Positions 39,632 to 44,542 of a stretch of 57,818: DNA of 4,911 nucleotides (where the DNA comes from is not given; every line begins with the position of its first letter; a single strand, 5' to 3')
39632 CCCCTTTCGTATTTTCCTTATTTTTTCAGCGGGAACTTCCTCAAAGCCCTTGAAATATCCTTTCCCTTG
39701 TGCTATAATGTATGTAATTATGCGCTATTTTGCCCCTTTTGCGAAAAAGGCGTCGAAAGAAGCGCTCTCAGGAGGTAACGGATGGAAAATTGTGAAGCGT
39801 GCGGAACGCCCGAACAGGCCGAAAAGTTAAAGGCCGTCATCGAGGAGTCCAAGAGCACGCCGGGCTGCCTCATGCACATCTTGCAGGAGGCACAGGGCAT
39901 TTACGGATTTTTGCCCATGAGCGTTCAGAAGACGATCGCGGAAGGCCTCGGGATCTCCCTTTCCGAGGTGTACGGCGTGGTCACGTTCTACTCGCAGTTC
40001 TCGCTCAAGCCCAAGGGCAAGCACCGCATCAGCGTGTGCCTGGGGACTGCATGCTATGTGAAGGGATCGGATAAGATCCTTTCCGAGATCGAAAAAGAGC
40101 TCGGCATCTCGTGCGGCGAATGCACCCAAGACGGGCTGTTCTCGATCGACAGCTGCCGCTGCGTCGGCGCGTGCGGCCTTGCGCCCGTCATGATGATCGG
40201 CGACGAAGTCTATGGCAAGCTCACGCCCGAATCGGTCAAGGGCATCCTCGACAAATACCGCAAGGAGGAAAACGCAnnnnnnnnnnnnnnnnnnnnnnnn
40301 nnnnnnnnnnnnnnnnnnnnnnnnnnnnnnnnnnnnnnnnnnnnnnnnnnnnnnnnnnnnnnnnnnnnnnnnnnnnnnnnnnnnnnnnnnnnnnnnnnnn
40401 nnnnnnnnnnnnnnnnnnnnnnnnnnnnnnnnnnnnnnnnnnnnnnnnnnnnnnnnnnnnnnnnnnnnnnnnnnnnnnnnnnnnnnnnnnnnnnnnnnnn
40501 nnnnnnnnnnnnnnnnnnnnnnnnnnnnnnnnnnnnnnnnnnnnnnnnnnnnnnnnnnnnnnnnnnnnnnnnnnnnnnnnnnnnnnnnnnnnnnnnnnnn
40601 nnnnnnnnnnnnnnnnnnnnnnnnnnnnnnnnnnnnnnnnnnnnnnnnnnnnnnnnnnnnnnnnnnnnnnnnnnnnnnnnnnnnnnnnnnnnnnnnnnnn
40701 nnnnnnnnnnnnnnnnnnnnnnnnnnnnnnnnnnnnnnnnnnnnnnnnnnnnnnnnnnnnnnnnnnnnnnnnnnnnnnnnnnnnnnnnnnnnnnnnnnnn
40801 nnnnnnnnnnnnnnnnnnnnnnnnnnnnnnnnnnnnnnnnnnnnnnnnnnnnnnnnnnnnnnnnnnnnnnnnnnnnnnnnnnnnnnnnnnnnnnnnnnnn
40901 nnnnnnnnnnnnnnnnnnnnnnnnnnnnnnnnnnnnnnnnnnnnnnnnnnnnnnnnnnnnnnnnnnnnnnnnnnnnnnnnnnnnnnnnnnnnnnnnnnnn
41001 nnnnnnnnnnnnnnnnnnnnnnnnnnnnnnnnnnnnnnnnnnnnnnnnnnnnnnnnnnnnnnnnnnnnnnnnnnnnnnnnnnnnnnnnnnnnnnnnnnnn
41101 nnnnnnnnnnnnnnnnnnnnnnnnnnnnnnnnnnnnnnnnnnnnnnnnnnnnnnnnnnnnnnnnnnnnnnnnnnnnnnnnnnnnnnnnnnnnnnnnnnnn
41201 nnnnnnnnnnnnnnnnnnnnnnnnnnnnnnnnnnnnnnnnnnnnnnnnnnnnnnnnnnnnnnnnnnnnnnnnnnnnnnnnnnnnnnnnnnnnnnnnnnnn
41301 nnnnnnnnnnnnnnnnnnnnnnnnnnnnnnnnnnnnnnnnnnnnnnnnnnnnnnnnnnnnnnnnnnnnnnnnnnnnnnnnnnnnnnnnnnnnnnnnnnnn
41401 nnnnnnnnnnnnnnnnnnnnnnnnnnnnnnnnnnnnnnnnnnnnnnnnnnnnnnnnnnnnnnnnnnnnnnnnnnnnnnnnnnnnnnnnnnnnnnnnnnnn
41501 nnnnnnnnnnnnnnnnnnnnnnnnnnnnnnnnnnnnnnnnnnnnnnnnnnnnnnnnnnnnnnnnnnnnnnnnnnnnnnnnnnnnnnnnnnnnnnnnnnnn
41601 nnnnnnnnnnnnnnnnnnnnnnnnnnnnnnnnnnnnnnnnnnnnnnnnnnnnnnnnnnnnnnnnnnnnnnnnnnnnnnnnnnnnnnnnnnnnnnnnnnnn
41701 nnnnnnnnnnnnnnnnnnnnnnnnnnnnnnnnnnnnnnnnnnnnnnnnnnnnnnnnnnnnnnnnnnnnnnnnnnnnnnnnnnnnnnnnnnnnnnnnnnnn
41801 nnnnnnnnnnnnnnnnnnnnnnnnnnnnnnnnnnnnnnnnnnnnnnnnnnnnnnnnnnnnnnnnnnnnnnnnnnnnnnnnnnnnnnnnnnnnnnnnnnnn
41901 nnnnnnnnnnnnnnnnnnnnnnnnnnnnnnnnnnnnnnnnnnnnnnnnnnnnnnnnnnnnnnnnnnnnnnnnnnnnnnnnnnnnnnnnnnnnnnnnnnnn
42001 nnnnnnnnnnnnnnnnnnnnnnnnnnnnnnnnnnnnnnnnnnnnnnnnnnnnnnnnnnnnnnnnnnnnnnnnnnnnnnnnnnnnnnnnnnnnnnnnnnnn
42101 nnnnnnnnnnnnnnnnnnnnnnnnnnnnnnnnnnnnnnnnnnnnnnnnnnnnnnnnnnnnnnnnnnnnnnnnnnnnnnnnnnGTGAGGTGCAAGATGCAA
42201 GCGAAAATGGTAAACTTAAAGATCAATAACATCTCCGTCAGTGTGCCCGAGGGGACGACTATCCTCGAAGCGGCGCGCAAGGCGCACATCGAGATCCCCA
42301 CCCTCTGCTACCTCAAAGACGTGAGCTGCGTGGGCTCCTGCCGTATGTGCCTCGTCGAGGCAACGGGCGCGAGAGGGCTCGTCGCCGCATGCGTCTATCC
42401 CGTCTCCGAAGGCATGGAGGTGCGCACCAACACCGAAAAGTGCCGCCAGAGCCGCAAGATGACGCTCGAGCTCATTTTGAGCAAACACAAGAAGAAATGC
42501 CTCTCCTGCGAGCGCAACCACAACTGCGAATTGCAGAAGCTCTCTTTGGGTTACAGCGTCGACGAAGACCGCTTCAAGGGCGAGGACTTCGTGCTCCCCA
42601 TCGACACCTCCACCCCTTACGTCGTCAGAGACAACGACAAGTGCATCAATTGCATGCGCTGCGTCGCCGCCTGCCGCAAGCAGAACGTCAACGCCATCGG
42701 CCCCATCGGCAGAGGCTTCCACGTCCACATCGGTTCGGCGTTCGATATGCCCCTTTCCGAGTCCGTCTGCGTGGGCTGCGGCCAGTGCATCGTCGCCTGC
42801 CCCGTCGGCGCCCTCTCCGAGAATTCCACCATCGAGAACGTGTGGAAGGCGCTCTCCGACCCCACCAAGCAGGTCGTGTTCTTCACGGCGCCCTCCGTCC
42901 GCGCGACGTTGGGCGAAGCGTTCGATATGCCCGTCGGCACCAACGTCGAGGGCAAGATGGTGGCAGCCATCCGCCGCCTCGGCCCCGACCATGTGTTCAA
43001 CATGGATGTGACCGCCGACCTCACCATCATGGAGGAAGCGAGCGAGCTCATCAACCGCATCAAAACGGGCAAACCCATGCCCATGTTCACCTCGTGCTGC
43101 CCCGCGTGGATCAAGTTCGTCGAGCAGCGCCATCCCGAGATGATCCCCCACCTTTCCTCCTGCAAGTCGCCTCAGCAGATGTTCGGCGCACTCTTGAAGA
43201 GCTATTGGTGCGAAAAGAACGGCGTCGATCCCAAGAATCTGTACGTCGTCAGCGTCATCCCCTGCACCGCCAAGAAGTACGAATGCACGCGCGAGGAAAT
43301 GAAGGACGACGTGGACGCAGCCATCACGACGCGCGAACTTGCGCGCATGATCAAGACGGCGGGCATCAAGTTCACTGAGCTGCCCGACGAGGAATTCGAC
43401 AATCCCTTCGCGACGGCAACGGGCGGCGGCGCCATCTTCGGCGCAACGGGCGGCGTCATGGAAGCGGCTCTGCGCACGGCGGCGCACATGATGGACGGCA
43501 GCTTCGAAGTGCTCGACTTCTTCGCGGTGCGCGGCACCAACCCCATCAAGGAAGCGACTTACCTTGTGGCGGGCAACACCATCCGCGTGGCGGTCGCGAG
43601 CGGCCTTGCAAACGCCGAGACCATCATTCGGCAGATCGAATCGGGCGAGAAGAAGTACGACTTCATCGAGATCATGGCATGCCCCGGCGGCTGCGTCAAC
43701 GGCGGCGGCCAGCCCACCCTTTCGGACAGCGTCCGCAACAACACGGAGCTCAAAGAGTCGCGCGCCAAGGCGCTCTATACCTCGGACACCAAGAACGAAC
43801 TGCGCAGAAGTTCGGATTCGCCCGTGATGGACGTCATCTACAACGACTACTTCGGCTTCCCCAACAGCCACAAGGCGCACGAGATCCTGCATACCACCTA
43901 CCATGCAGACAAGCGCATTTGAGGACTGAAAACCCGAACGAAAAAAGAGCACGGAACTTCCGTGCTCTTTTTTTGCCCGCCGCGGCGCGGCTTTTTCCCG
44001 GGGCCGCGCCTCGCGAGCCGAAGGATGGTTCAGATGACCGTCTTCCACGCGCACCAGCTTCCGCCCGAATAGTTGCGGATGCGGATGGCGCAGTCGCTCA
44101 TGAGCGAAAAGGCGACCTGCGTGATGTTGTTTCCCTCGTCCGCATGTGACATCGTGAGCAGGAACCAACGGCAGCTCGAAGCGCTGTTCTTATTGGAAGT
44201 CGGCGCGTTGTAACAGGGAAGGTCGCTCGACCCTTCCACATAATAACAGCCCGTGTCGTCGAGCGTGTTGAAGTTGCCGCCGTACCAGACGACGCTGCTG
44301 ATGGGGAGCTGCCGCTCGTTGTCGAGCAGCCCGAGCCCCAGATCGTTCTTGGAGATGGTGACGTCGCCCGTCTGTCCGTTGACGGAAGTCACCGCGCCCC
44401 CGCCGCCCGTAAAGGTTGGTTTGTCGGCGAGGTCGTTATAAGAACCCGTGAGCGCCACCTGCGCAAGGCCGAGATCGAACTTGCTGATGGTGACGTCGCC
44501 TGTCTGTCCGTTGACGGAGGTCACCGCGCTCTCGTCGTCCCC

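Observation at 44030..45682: Orphan, terminator-bracketed phage-tail-fibre-like gene with recombinogenic tandem repeats in a core-metabolism neighbourhood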

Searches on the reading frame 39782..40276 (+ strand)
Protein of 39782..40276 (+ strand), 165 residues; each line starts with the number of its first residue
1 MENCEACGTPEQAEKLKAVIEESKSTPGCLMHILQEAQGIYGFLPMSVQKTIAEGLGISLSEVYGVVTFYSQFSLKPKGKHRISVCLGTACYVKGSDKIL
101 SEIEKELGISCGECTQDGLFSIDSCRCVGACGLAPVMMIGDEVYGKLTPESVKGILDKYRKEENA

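Call 11: search_protein_families(library=pfam, proteins=[window:39782-40276:+], max_evalue=0.00001)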
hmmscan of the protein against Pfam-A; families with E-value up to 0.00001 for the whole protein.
window:39782-40276:+ (165 aa): 1 family
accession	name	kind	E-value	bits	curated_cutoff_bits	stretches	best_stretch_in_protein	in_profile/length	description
PF01257.25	2Fe-2S_thioredx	-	1.5e-52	177.7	24.8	1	17-160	2-145/145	Thioredoxin-like [2Fe-2S] ferredoxin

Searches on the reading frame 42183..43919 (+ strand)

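Call 11: search_protein_families(library=pfam, proteins=[window:42183-43919:+], max_evalue=0.00001)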
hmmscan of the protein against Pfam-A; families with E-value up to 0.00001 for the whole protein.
window:42183-43919:+ (579 aa): 11 families
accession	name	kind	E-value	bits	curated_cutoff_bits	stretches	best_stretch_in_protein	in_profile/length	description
PF02906.19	Fe_hyd_lg_C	-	4.3e-99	331.5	22.1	1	229-508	1-245/245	Iron only hydrogenase large subunit, C-terminal domain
PF13510.11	Fer2_4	-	1.7e-21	76.5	22.8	1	8-84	2-81/82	2Fe-2S iron-sulfur cluster binding domain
PF02256.22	Fe_hyd_SSU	-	7.2e-18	64.8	24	1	522-575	2-55/56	Iron hydrogenase small subunit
PF10588.14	NADH-G_4Fe-4S_3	-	4.8e-14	52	27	1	91-130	1-40/40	NADH-ubiquinone oxidoreductase-G iron-sulfur binding region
PF14697.11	Fer4_21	-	2.6e-09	37.5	35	1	150-209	4-55/59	4Fe-4S dicluster domain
PF12838.12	Fer4_7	-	2.7e-09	37.8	27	1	153-210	1-52/52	4Fe-4S dicluster domain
PF00037.32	Fer4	-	1.3e-08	34.7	21.1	1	192-211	4-23/24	4Fe-4S binding domain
PF12837.12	Fer4_6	-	9.1e-07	29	25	0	193-211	6-24/24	4Fe-4S binding domain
PF13237.11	Fer4_10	-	1.5e-06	28.4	25.5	0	147-167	2-24/53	4Fe-4S dicluster domain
PF13187.11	Fer4_9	-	4.9e-06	26.9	27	1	153-210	1-51/52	4Fe-4S dicluster domain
PF22117.2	Fer4_Nqo3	-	6.5e-06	26.7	27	1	145-211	2-66/67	NADH-quinone oxidoreductase subunit 3, ferredoxin-like domain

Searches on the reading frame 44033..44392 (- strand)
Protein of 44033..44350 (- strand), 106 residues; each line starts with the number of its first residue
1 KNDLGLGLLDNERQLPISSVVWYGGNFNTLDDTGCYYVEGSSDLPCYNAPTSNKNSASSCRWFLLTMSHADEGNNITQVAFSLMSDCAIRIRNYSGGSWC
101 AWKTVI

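Call 18: search_dna_similar(query=window:44033-44350:-, collection=phages, mode=protein, max_evalue=0.01, max_rows=25)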
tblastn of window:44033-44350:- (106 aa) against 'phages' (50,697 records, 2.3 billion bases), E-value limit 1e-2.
No match.

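Call 22: find_homologous_proteins(query=window:44033-44350:-, max_evalue=0.01)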
Query window:44033-44350:- (106 aa): 3 proteins with E <= 0.01 among 4 candidates.
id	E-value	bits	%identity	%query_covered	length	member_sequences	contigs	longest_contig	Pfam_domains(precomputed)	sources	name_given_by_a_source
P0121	3.9e-49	183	75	100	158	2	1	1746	-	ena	-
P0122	3.6e-40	154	73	85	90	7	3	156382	-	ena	-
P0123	3.6e-38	148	75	78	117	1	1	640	-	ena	-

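Call 60: predict_structure(alignment_id=A2)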
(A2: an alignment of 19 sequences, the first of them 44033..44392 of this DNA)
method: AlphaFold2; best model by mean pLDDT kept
length: 120 residues; sequences in the alignment: 19
mean_pLDDT: 85.6   pTM: 0.69
mean pLDDT of the five models: 85.6, 84.6, 84.5, 83.5, 83.2
residues with pLDDT >= 90: 79; 70-90: 13; 50-70: 27; < 50: 1
segments of 3 or more residues with pLDDT < 50: none
pLDDT, mean of each block of 10 residues (from residue 1): 59 67 61 87 93 97 96 96 84 96 96 95
secondary structure, 60 per line:
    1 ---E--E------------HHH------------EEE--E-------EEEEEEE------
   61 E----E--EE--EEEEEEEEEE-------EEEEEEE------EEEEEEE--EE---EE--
elements in order: E35-37 E48-54 E73-82 E90-96 E103-109

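Call 62: fold_search(model_id=the predicted structure, library=pdb)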
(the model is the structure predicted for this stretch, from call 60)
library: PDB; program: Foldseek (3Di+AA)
matches with E <= 10: 187; with E <= 0.001: 0
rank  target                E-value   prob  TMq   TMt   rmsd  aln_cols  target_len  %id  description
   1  9euf_8                1.2e-03  1.00  0.55  0.12   9.9       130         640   18  Cryo-EM structure of Staphylococcus aureus bacteriophage phi812 baseplate in the pre-contraction state - complete (released 2025-04-09)
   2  6cl6_A                8.2e-03  1.00  0.48  0.17   9.4       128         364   15  Structure of P. aeruginosa R2 pyocin fiber PA0620 comprising C-terminal residues 323-691 (released 2018-06-27)
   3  6cl5_A                1.5e-02  1.00  0.48  0.17   9.4       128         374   15  Structure of P. aeruginosa R1 pyocin fiber PALES_06171 comprising C-terminal residues 323-701 (released 2018-06-27)
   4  5m9f_C                5.5e-02  0.99  0.39  0.24   4.5        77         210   19  Structure of the two C-terminal domains of bacteriophage K gp144 (released 2017-12-20)
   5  6ct8                  7.3e-02  1.00  0.52  0.27   4.5        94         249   14  Selenomethionine structure of N-truncated R2-type pyocin tail fiber at 2.6 angstrom resolution (released 2019-02-20)
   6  5m9f_A                9.2e-02  0.97  0.39  0.24   4.2        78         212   18  Structure of the two C-terminal domains of bacteriophage K gp144 (released 2017-12-20)
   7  9b45_2                2.0e-01  0.85  0.50  0.21   6.9       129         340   18  Pseudomonas phage Pa193 baseplate complex and tail fiber (released 2024-10-16)
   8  6v8i_AG               2.3e-01  0.96  0.45  0.10   3.5        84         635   21  Composite atomic model of the Staphylococcus aureus phage 80alpha baseplate (released 2020-03-04)
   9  4uxe_A                4.1e-01  0.21  0.36  0.14  14.2       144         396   12  Crystal structure of the carboxy-terminal region of the bacteriophage T4 proximal long tail fibre protein gp34, P21 se (released 2015-08-19)
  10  4uxg_D                4.3e-01  0.30  0.38  0.15  14.1       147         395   12  Crystal structure of the carboxy-terminal region of the bacteriophage T4 proximal long tail fibre protein gp34, R32 na (released 2015-09-30)
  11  4uxg_C                6.5e-01  0.18  0.37  0.15  13.4       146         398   11  Crystal structure of the carboxy-terminal region of the bacteriophage T4 proximal long tail fibre protein gp34, R32 na (released 2015-09-30)
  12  6q3g_O2               6.8e-01  0.80  0.54  0.16   5.4       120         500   13  Structure of native bacteriophage P68 (released 2019-11-06)
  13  6iab                  6.8e-01  0.80  0.54  0.16   5.4       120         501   13  Tail fiber of Staphylococcus aureus phage P68 (released 2019-11-06)
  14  4uxe_B                7.2e-01  0.16  0.36  0.15  12.0       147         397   15  Crystal structure of the carboxy-terminal region of the bacteriophage T4 proximal long tail fibre protein gp34, P21 se (released 2015-08-19)
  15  4uxg_I                7.7e-01  0.15  0.35  0.15  12.7       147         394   14  Crystal structure of the carboxy-terminal region of the bacteriophage T4 proximal long tail fibre protein gp34, R32 na (released 2015-09-30)
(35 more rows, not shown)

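Call 71: search_protein_families(library=phrogs, proteins=[window:44033-44350:-], max_evalue=0.1)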
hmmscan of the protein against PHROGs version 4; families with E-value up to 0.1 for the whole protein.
window:44033-44350:- (106 aa): 1 family
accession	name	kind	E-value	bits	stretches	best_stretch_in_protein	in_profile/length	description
phrog_3971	-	unknown function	0.0052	16.8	1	23-104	99-176/331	-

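Call 86: find_related_loci(query=window:44033-44350:-, collection=viral_contigs, flank=10000)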
Query window:44033-44350:- (106 aa) in viral_contigs; peptide patterns used: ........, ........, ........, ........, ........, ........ (x = any residue, [..] = any of these).
3 stretches matched a pattern, but none encodes a relative of the query by tblastn (E <= 1e-3).
